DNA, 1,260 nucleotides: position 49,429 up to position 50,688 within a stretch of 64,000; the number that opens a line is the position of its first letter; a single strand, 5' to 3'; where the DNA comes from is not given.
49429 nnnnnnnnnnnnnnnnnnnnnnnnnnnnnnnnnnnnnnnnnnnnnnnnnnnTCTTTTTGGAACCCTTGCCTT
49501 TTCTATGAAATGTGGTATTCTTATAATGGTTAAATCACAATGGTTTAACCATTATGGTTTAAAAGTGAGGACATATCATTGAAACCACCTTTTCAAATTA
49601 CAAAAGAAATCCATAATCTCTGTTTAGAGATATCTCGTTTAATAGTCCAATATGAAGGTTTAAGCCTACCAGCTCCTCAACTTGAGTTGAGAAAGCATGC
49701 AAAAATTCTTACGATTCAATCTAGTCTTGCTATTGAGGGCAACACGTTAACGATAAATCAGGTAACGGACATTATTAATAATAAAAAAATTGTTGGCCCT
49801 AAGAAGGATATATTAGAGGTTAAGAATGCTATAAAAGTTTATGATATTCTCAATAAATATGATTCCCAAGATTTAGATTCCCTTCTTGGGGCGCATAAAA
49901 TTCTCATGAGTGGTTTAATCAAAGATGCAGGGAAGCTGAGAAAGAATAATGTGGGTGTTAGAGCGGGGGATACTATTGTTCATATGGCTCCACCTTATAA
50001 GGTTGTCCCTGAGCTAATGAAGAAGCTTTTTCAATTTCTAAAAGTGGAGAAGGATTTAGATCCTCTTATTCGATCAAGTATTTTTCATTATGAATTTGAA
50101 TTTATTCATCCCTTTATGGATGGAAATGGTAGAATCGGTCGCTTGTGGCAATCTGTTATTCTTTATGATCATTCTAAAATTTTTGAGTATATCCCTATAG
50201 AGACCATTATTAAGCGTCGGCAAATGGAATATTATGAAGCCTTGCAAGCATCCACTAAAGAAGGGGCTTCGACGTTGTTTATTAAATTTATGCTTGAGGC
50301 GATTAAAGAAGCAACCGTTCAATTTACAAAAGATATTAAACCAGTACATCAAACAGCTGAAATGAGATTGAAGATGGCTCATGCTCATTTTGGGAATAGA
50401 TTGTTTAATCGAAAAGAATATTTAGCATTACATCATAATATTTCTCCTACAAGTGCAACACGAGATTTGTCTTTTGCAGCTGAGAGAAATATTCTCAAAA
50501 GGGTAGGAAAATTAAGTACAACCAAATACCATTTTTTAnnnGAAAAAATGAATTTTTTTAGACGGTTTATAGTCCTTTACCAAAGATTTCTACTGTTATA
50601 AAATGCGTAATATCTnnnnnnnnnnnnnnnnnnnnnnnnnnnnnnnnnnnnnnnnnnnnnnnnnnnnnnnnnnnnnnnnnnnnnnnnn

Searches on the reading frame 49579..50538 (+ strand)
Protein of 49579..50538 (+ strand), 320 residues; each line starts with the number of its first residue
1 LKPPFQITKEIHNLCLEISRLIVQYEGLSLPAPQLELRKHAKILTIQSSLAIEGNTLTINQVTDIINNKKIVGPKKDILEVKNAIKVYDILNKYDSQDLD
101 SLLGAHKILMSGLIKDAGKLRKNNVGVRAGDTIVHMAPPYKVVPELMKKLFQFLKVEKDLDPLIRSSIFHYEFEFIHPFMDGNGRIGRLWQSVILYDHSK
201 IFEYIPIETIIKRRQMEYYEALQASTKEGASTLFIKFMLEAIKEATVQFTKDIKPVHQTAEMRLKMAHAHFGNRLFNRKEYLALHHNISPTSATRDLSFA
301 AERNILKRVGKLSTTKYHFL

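Call 9: search_protein_families(library=pfam, proteins=[window:49579-50538:+], max_evalue=0.001)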
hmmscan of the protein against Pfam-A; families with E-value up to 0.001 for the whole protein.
window:49579-50538:+ (320 aa): 1 family
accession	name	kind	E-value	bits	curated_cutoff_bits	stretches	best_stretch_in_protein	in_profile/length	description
PF02661.23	Fic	-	7.5e-20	72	24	1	98-195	3-93/93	Fic/DOC family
